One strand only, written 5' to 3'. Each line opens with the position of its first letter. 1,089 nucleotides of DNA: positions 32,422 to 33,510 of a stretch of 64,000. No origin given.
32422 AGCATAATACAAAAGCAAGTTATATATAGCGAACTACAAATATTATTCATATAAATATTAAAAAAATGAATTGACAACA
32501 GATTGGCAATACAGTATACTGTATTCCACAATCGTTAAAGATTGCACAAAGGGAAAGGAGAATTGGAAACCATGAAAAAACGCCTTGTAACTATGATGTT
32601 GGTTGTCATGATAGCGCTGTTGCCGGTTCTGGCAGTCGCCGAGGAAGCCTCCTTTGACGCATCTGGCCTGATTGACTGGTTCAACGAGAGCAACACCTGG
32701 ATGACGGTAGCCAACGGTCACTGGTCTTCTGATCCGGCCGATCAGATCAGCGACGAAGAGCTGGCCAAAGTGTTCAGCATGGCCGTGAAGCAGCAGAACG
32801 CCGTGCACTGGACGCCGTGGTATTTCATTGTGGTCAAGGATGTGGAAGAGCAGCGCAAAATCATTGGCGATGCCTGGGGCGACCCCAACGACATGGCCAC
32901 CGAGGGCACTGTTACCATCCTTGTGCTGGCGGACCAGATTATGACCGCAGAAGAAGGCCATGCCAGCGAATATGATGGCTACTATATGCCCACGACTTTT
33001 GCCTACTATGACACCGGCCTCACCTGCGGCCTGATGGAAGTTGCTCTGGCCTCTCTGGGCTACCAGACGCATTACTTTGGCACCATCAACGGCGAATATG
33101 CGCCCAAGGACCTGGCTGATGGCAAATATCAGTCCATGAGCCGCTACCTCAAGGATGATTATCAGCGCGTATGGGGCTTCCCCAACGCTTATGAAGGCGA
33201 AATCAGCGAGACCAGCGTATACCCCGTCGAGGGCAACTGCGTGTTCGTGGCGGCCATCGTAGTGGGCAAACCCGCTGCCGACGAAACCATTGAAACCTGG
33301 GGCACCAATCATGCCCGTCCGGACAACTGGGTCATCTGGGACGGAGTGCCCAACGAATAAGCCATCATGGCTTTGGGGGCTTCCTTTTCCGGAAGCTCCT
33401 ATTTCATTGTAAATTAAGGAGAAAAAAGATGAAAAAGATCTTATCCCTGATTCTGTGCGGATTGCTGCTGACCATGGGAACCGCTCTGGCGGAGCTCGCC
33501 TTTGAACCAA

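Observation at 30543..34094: ApbE-centred extracytosolic flavoprotein module: exported nitroreductase-fold protein plus PplA-like tandem FMN_bind protein, under a TetR / 18-bp palindrome switch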

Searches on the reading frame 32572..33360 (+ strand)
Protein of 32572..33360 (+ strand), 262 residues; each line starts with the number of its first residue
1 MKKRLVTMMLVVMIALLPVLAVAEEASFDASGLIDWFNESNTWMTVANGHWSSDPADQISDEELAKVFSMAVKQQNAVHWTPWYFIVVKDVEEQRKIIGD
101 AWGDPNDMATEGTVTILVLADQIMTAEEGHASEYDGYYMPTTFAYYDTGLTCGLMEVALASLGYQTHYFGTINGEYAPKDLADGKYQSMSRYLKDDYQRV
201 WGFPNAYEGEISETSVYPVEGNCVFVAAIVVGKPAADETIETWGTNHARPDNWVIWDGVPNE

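Call 3: search_protein_families(library=pfam, proteins=[window:32572-33360:+], max_evalue=0.01)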
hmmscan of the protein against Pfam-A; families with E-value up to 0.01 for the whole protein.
window:32572-33360:+ (262 aa): 1 family
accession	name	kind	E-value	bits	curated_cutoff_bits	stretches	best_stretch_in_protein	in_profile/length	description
PF00881.29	Nitroreductase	-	0.0012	19.5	23.5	0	57-173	13-144/167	Nitroreductase family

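Call 4: search_protein_families(library=ncbifam, proteins=[window:32572-33360:+], max_evalue=0.01)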
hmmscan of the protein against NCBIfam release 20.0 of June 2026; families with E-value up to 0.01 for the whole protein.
window:32572-33360:+ (262 aa): 0 families

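Call 5: search_solved_structures(query=window:32572-33360:+, max_evalue=10, show_alignments=2)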
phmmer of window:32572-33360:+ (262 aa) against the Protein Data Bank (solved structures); distinct sequences matched with E-value up to 10: 19.
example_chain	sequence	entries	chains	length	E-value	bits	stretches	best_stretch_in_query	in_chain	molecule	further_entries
9gjx_A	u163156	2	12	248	0.0081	18.9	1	53-118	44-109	NADH-dependent nitro/flavin oxidoreductase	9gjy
5j62_A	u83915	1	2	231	0.015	18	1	56-183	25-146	Putative reductase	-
7ldq_A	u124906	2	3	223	0.039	16.6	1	53-112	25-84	NAD(P)H-dependent oxidoreductase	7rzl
8frf_A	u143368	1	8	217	0.047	16.4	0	97-124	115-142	RBL7_C2_3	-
7s14_A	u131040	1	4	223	0.098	15.3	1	53-112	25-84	Putative NAD(P)H nitroreductase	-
8qyg_A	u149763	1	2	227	0.12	15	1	53-120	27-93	NAD(P)H-dependent oxidoreductase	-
8q5g_A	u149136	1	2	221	0.13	14.9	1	53-120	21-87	NAD(P)H-dependent oxidoreductase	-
3gbh_A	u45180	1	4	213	0.21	14.2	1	56-121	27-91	NAD(P)H-flavin oxidoreductase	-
7jh4_A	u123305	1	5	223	0.33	13.6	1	53-126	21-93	NAD(P)H-dependent oxidoreductase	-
7rzp_A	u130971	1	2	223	0.35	13.5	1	54-112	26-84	Dihydropteridine reductase, NAD(P)H-dependent, oxygen-insensitive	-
7s1a_A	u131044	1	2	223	0.35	13.5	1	54-112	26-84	Putative NAD(P)H nitroreductase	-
7t2z_A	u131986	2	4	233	0.39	13.4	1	54-112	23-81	Putative NAD(P)H nitroreductase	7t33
8cqt_A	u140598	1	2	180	0.5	13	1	55-123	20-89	Putative NADH dehydrogenase/NAD(P)H nitroreductase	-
3ge6_A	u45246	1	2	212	0.6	12.7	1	54-98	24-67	Nitroreductase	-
6wt2_A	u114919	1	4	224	0.76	12.4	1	54-115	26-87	Putative NAD(P)H-flavin oxidoreductase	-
1vfr_A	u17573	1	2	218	0.92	12.1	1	53-95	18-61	NAD(P)H:FMN OXIDOREDUCTASE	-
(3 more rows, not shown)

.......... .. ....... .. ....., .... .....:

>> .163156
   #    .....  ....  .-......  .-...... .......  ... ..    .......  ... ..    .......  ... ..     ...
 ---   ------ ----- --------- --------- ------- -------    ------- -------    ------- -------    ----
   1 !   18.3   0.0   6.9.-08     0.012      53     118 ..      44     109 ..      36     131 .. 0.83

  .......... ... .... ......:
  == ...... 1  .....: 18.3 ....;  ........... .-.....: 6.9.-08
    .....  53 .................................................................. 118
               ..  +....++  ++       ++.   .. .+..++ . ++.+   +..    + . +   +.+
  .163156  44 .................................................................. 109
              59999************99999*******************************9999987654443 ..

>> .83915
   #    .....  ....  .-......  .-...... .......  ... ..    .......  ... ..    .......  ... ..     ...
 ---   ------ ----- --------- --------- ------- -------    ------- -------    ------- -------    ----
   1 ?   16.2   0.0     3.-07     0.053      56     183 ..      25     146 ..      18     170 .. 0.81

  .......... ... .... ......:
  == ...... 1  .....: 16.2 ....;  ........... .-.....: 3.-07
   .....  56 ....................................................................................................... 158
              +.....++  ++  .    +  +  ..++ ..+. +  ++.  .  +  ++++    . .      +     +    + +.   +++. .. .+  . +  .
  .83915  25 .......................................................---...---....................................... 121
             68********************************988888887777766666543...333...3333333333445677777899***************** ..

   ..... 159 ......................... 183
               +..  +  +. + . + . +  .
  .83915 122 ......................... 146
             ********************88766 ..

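Call 7: find_homologous_proteins(query=window:32572-33360:+)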
Query window:32572-33360:+ (262 aa): 98 proteins with E <= 0.001 among 1041 candidates.
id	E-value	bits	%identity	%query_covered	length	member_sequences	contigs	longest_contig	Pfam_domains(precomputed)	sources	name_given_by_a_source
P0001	3.5e-169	579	94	100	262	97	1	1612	-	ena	-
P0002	1.9e-160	551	89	100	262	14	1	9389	-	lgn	-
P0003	1.6e-156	538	87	99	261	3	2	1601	-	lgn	-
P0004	3.4e-153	527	84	100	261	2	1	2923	-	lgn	-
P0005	7.0e-150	516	83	100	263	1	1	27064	-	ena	-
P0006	1.0e-145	502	86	89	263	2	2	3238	-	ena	-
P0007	4.5e-142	490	78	100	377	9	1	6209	PF04205.20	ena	-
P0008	7.2e-139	480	77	100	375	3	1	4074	PF04205.20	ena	-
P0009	2.4e-136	472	80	90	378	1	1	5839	PF04205.20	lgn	-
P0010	2.7e-135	468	79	91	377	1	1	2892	PF04205.20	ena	-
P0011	4.3e-135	467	77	100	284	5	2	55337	-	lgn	-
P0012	5.0e-133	461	74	100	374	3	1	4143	PF04205.20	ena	-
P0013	1.9e-132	459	78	90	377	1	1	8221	PF04205.20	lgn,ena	-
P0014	3.1e-132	458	73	99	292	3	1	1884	-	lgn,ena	-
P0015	5.6e-132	457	75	100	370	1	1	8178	PF04205.20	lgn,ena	-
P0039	2.9e-125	435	72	100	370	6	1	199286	PF04205.20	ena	-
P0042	1.2e-123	430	75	92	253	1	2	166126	-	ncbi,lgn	-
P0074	4.1e-105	369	66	91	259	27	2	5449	PF00881.30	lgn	-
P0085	3.5e-89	317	59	88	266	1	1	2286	PF00881.30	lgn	-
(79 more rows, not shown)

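Call 14: find_encoding_contigs(protein=P0039, flank=8000, max_places=2)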
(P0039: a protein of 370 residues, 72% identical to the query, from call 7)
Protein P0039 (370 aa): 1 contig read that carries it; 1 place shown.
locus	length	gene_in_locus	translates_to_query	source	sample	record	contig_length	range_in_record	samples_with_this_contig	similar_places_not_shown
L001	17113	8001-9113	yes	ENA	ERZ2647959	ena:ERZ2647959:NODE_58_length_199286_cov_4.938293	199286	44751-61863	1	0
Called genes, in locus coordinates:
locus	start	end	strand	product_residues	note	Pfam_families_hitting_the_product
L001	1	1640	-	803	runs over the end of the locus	PF01588:tRNA_bind, PF03483:B3_4, PF03484:B5, PF17759:tRNA_synthFbeta, PF03147:FDX-ACB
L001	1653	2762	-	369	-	PF02912:Phe_tRNA-synt_N, PF01409:tRNA-synt_2d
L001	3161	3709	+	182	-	PF00583:Acetyltransf_1, PF13302:Acetyltransf_3 (weak), PF13673:Acetyltransf_10 (faint), PF13508:Acetyltransf_7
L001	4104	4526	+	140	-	PF00583:Acetyltransf_1, PF13302:Acetyltransf_3, PF13420:Acetyltransf_4 (weak), PF13508:Acetyltransf_7 (weak)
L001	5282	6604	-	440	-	PF02056:Glyco_hydro_4, PF11975:Glyco_hydro_4C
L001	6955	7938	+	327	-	PF02424:ApbE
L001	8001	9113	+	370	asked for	PF04205:FMN_bind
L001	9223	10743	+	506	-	PF00890:FAD_binding_2, PF01266:DAO, PF01946:Thi4 (weak), PF03486:HI0933_like (weak), PF07992:Pyr_redox_2 (weak), PF12831:FAD_oxidored, PF13450:NAD_binding_8 (weak)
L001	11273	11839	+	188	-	PF00692:dUTPase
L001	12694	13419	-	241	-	PF00376:MerR, PF13411:MerR_1, PF07739:TipAS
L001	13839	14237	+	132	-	PF12681:Glyoxalase_2 (weak)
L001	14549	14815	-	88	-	PF04074:DUF386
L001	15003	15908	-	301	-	PF00480:ROK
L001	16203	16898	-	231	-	PF04131:NanE, PF00478:IMPDH (weak), PF03060:NMO, PF01207:Dus (faint), PF02581:TMP-TENI (weak)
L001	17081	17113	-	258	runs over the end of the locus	PF00392:GntR, PF07729:FCD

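Call 15: find_encoding_contigs(protein=P0042, flank=8000, max_places=2)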
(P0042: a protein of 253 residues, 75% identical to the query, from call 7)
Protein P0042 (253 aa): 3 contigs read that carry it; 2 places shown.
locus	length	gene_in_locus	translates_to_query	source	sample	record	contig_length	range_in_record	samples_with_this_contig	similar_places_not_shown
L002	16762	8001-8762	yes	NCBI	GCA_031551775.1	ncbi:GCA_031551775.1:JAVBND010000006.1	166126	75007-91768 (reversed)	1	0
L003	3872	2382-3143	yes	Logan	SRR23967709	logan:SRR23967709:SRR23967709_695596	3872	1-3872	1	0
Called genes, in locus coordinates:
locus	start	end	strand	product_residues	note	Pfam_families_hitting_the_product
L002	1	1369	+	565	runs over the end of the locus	PF01029:NusB, PF01189:Methyltr_RsmB-F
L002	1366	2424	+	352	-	PF21016:RlmN_N, PF04055:Radical_SAM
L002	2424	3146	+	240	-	PF00481:PP2C, PF13672:PP2C_2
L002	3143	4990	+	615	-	PF00069:Pkinase, PF07714:PK_Tyr_Ser-Thr, PF03109:ABC1 (weak), PF03793:PASTA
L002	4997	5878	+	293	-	PF16745:RsgA_N, PF03193:RsgA_GTPase, PF00005:ABC_tran (faint), PF01926:MMR_HSR1 (weak)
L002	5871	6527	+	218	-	PF00834:Ribul_P_3_epim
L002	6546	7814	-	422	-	PF02424:ApbE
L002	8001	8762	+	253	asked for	-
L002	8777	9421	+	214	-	-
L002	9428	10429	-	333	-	PF00710:Asparaginase, PF17763:Asparaginase_C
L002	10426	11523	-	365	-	PF02899:Phage_int_SAM_1 (faint), PF00589:Phage_integrase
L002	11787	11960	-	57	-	-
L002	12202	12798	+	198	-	PF01726:LexA_DNA_bind, PF00717:Peptidase_S24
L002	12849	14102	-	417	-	PF06838:Met_gamma_lyase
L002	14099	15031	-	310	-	PF01745:IPT, PF01715:IPPT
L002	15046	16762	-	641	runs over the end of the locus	PF02518:HATPase_c, PF13589:HATPase_c_3, PF01119:DNA_mis_repair, PF08676:MutL_C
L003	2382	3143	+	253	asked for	-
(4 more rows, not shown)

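Call 19: find_related_loci(query=A1, collection=genome_contigs, flank=10000)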
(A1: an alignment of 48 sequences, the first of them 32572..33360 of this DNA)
Query A1 (262 aa) in genome_contigs; peptide patterns used: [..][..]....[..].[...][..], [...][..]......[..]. (x = any residue, [..] = any of these).
57 stretches matched a pattern; 32 encode a relative of the query (tblastn E <= 1e-3); 31 distinct loci.
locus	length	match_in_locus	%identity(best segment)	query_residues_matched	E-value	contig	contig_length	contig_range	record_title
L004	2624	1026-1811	95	1-262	1e-177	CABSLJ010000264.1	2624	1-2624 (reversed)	MAG TPA_asm: uncultured Ruminococcaceae bacterium isolate MGYG-HGUT-02702 genome assembly, contig: GUT_GENOME158646_264,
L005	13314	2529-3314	78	1-262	2e-142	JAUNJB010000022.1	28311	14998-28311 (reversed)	MAG: Clostridia bacterium isolate S29M_St_26 NODE_497_length_28311_cov_11.268969, whole genome shotgun sequence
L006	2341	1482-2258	74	1-262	3e-146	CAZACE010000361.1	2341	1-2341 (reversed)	MAG TPA_asm: uncultured Oscillospiraceae bacterium isolate SRP315200_co1_335 genome assembly, contig: NODE_123353_length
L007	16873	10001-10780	74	1-262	6e-135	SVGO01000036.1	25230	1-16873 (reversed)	MAG: Clostridiales bacterium isolate SIG360 NODE_10009_length_25230_cov_1.847468, whole genome shotgun sequence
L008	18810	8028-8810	74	1-261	2e-130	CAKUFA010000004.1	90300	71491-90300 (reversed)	MAG: uncultured Clostridia bacterium isolate REFINED_METABAT215_TOP10_CONTIGS_1500_ASSEMBLY_K77_MERGED__Hadza_PheChl_Fib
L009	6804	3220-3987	72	1-262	8e-130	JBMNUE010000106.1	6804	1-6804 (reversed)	MAG: Christensenellales bacterium isolate SBF912SR8HQ0007 scaffold_23417_c1, whole genome shotgun sequence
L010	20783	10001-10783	71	1-261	6e-128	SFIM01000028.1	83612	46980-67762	MAG: Clostridiales bacterium isolate W1P21.023 Contig451, whole genome shotgun sequence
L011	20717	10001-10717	75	21-262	2e-127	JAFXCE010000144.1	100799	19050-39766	MAG: Clostridia bacterium isolate RGIG6282 Sheep_Rectum-3__c1186261, whole genome shotgun sequence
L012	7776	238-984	67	3-262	3e-124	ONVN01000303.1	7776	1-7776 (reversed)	uncultured Clostridiales bacterium isolate RUG677 genome assembly, contig: k87_31497685, whole genome shotgun sequence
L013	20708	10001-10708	75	17-257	1e-123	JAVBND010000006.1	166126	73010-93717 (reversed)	MAG: Eubacteriales bacterium isolate EPI_MAG_00069 c_000001215617, whole genome shotgun sequence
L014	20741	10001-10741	67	3-258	5e-123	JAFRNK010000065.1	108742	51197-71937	MAG: Clostridia bacterium isolate RGIG2628 Goat_Omasum-1__c466406, whole genome shotgun sequence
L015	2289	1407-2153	67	3-262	1e-129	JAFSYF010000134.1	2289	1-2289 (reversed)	MAG: Butyrivibrio sp. isolate RGIG3582 Goat_Rumen.Co__c1105586, whole genome shotgun sequence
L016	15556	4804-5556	67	3-262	7e-120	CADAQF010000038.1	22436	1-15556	MAG: uncultured Clostridiales bacterium isolate RUG13526 genome assembly, contig: RUG13526_asm_38, whole genome shotgun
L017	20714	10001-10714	67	18-262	1e-115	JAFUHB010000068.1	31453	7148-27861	MAG: Clostridia bacterium isolate RGIG4488 Roe_deer_Omasum.Co__c261468, whole genome shotgun sequence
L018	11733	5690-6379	69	20-261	2e-115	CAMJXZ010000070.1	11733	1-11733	MAG: uncultured Clostridia bacterium isolate SRR12081293_bin.2_metaWRAP_v1.3_MAG genome assembly, contig: ERZ12289773.87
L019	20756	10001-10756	65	3-258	2e-113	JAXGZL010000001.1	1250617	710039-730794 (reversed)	MAG: Christensenellales bacterium isolate AnMBR.bin536 bin536_1, whole genome shotgun sequence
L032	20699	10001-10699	45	21-257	8e-58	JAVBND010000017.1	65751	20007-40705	MAG: Eubacteriales bacterium isolate EPI_MAG_00069 c_000003070357, whole genome shotgun sequence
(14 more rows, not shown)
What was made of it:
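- The host lineage is gut Ruminococcaceae/Oscillospiraceae (record titles, call 19).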

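Call 20: predict_structure(alignment_id=A1)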
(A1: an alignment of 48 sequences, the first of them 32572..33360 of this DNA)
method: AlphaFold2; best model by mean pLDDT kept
length: 262 residues; sequences in the alignment: 48
mean_pLDDT: 90.7   pTM: 0.84
mean pLDDT of the five models: 90.7, 90.3, 89.9, 89.4, 88.1
residues with pLDDT >= 90: 192; 70-90: 48; 50-70: 20; < 50: 2
segments of 3 or more residues with pLDDT < 50: none
pLDDT, mean of each block of 10 residues (from residue 1): 82 75 62 90 84 96 98 91 98 98 94 98 97 94 95 97 93 97 96 96 93 96 98 81 72 91 70
secondary structure, 60 per line:
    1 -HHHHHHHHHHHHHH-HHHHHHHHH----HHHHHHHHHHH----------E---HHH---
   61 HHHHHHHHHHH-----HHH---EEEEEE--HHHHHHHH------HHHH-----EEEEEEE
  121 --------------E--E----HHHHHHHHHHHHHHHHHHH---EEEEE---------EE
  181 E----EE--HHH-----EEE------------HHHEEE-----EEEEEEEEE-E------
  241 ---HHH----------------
elements in order: H2-15 H17-25 H30-40 H61-71 E83-88 H91-98 H105-108 E114-120 H143-161 E165-169 E179-181 E198-200 E216-218 E224-232
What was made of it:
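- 32572..33360 (+): Exported nitroreductase-fold protein (262 aa) of a small, Pfam-invisible family. The signal peptide is roughly codons 1-23 (32572-32640). AF2 pLDDT 90.7, pTM 0.84 (call 20).
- On Nitroreductase superfamily (NTR fold, PF00881): AF2 pLDDT 90.7 (call 20).
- AF2 model with pLDDT 90.7 (call 20).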

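Call 24: fold_search(model_id=the predicted structure, library=pdb)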
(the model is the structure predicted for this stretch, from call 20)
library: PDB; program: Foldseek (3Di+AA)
matches with E <= 10: 522; with E <= 0.001: 183
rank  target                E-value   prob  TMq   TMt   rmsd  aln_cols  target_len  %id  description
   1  3g14_B                1.0e-08  1.00  0.45  0.63   9.5       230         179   15  Crystal structure of nitroreductase family protein (YP_877874.1) from Clostridium novyi NT at 1.75 A resolution (released 2009-02-17)
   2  3g14_A                1.9e-08  1.00  0.43  0.61  11.6       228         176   15  Crystal structure of nitroreductase family protein (YP_877874.1) from Clostridium novyi NT at 1.75 A resolution (released 2009-02-17)
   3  3gbh_C                5.4e-08  1.00  0.46  0.56   7.8       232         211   16  CRYSTAL STRUCTURE OF A PUTATIVE NAD(P)H:FMN OXIDOREDUCTASE (SE1966) FROM STAPHYLOCOCCUS EPIDERMIDIS ATCC 12228 AT 2.00 (released 2009-03-03)
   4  5ko8_B                6.5e-08  1.00  0.50  0.58   6.7       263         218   14  Crystal structure of haliscomenobacter hydrossis iodotyrosine deiodinase (IYD) bound to FMN and mono-iodotyrosine (I-T (released 2017-02-15)
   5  4qlx_A                7.4e-08  1.00  0.43  0.51  12.3       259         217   15  Crystal structure of CLA-ER with product binding (released 2015-02-25)
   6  4qlx_B                8.4e-08  1.00  0.43  0.53  12.6       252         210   14  Crystal structure of CLA-ER with product binding (released 2015-02-25)
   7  3e10_B                1.1e-07  1.00  0.42  0.63   7.5       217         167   15  Crystal structure of Putative NADH Oxidase (NP_348178.1) from CLOSTRIDIUM ACETOBUTYLICUM at 1.40 A resolution (released 2008-08-12)
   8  7ldq                  1.1e-07  1.00  0.49  0.56   6.4       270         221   13  Crystal structure of putative NAD(P)H-flavin oxidoreductase from Haemophilus influenzae R2846 (released 2021-01-27)
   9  7s1a_B                1.1e-07  1.00  0.49  0.58   6.0       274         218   14  Crystal structure of putative NAD(P)H-flavin oxidoreductase from Haemophilus influenzae Rd KW20 (released 2021-10-06)
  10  8cqt_A                1.2e-07  1.00  0.47  0.72   6.1       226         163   15  Flavin mononucleotide-dependent nitroreductase B.thetaiotaomicron (BT_1316) (released 2024-03-27)
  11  4dn2_B                1.2e-07  1.00  0.46  0.62   7.1       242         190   13  CRYSTAL STRUCTURE OF putative Nitroreductase from Geobacter metallireducens GS-15 (released 2012-02-22)
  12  3kwk                  1.5e-07  1.00  0.45  0.66   7.0       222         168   12  Crystal structure of Putative NADH dehydrogenase/NAD(P)H nitroreductase (NP_809094.1) from BACTEROIDES THETAIOTAOMICRON  (released 2009-12-15)
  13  5krd_A                1.6e-07  1.00  0.47  0.60   7.8       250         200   14  Crystal structure of haliscomenobacter hydrossis iodotyrosine deiodinase (IYD) bound to FMN and 2-iodophenol (2IP) (released 2017-02-15)
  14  7rzl_B                1.7e-07  1.00  0.50  0.58   6.2       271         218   12  Crystal structure of putative NAD(P)H-flavin oxidoreductase from Haemophilus influenzae R2846 in complex with 4-nitrop (released 2021-09-29)
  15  7s14_A                1.7e-07  1.00  0.48  0.56   8.7       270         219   14  Crystal structure of putative NAD(P)H-flavin oxidoreductase from Haemophilus influenzae 86-028NP (released 2021-10-06)
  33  1vfr_A                2.9e-07  1.00  0.46  0.54   8.3       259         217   13  THE MAJOR NAD(P)H:FMN OXIDOREDUCTASE FROM VIBRIO FISCHERI (released 1999-02-16)
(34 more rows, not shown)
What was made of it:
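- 32572..33360 (+): Foldseek against PDB gave 183 hits at E<=1e-3; the 50 best listed are all NTR-superfamily structures, with probability 1.00 (call 24).
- On Nitroreductase superfamily (NTR fold, PF00881): Foldseek against PDB gave 183 hits at E<=1e-3; the 50 best listed are all NTR enzymes, probability 1.00, TM (target-normalised) up to 0.72 (call 24).
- Checked: It is supported by structure prediction and Foldseek (calls 20, 24).
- The 50 best Foldseek PDB hits are all NTR-superfamily enzymes, including NfsB, FRase I, IYD and BluB (call 24). NTR-fold flavin reductases (Vibrio FRase I, 1vfr) and BluB are among the structural matches (call 24).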

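Call 25: search_solved_structures(query=A1, max_evalue=0.01, show_alignments=3)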
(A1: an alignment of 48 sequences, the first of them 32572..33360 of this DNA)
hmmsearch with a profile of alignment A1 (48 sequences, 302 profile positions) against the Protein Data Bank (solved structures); distinct sequences matched with E-value up to 0.01: 5.
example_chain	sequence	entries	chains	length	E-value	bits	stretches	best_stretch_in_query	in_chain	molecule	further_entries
5j62_A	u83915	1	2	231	7.4e-07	31.7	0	136-211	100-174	Putative reductase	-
8cqt_A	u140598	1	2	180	0.00098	21.5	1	57-163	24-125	Putative NADH dehydrogenase/NAD(P)H nitroreductase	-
3ge6_A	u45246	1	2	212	0.0014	21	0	51-96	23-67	Nitroreductase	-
3e10_A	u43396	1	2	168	0.0049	19.2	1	55-119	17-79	Putative NADH Oxidase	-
4eo3_A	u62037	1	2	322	0.0093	18.3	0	54-95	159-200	Bacterioferritin comigratory protein/NADH dehydrogenase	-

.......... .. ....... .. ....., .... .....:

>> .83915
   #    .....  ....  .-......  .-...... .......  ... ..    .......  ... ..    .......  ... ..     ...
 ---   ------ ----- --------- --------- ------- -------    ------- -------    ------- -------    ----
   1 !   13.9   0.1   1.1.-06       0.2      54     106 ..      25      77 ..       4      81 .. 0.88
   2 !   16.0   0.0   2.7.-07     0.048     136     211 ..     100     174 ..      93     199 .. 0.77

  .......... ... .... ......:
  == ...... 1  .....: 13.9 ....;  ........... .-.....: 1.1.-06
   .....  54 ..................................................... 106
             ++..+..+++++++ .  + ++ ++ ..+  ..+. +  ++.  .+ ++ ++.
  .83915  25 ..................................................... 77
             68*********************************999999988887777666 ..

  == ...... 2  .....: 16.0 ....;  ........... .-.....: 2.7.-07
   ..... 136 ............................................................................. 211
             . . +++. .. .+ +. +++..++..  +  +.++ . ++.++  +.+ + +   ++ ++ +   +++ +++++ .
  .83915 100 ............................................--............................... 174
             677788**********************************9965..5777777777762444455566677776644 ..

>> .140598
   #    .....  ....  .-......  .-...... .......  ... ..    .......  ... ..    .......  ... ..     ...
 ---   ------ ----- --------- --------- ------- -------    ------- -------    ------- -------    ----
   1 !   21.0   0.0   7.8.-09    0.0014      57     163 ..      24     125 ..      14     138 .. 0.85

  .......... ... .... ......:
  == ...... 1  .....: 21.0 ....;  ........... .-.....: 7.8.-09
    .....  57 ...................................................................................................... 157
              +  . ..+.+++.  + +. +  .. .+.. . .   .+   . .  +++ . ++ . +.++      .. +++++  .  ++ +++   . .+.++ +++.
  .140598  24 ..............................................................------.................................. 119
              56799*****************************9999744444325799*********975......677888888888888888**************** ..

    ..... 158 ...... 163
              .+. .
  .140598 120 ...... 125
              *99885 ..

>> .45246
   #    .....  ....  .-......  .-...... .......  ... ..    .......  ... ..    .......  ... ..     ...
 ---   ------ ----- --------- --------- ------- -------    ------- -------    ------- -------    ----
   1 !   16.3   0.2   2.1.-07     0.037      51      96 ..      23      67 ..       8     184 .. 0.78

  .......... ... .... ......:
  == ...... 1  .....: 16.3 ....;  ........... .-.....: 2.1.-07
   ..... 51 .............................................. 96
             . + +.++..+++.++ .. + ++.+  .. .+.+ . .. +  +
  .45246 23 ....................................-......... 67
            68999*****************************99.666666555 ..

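Call 38: search_protein_families(library=pfam, alignment_id=A1, max_evalue=0.01)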
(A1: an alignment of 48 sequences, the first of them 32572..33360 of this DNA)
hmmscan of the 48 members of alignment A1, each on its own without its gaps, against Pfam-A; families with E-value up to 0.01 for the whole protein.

A. member 1, window:32572-33360:+ (262 aa): 1 family
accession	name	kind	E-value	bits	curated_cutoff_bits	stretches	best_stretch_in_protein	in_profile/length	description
PF00881.29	Nitroreductase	-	0.0012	19.5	23.5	0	57-173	13-144/167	Nitroreductase family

B. families by the number of members that match (of 48 scanned): 7 families
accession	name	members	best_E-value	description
PF04205.19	FMN_bind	22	3.3e-19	FMN-binding domain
PF00881.29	Nitroreductase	22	1.4e-07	Nitroreductase family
PF19463.4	DUF6000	1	0.0022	Family of unknown function (DUF6000)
PF17291.7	M60-like_N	1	0.0043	N-terminal domain of M60-like peptidases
PF20754.2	Thermo-DBP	1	0.0063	Thermo-DBP-RP2 C-terminal domain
PF03544.19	TonB_C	1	0.0067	Gram-negative bacterial TonB protein C-terminal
PF20287.3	SH3DP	1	0.0088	SH3 fold domain associated with phage DNA polymerases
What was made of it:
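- On Nitroreductase superfamily (NTR fold, PF00881): 22 of 48 family members reach E<=0.01, best 1.4e-7 (call 38).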
